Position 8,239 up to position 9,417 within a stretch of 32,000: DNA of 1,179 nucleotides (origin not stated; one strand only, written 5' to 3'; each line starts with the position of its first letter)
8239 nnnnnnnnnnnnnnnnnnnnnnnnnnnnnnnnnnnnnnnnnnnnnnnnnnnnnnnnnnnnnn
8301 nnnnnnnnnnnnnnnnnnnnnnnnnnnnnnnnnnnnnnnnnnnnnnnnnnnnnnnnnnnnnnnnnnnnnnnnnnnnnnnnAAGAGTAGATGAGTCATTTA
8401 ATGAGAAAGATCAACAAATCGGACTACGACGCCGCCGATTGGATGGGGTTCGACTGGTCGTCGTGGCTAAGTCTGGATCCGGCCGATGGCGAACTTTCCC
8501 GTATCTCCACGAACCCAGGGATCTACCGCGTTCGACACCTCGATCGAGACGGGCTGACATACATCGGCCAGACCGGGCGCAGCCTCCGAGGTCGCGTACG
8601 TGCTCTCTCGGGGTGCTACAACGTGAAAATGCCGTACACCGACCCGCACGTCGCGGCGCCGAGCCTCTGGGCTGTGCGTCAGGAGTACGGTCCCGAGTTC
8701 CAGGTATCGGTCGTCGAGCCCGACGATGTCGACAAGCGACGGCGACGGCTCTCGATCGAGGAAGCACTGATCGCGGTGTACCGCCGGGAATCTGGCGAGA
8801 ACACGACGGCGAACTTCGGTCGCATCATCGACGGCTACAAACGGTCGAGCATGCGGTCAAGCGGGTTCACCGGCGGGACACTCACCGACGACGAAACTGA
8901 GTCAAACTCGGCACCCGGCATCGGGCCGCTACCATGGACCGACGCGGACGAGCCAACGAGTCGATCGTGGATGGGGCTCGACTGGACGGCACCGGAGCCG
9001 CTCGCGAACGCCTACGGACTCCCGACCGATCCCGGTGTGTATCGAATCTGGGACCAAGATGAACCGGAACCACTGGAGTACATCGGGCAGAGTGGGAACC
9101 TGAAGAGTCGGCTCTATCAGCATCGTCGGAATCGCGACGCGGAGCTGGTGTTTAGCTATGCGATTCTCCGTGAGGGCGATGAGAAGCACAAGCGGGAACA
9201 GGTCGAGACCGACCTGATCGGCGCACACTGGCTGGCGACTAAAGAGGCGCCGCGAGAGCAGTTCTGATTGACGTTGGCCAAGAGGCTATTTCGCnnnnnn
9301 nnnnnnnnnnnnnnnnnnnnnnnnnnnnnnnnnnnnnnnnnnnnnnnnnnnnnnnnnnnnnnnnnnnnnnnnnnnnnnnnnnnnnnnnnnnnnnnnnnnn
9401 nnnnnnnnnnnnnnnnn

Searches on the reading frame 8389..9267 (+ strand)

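Call 36: search_protein_families(library=pfam, proteins=[window:8389-9267:+], max_evalue=0.001)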
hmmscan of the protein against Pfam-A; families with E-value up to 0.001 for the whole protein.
window:8389-9267:+ (292 aa): 1 family
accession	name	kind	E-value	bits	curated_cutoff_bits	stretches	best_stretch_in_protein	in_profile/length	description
PF01541.30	GIY-YIG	-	1.8e-08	35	22.6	1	216-253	3-38/78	GIY-YIG catalytic domain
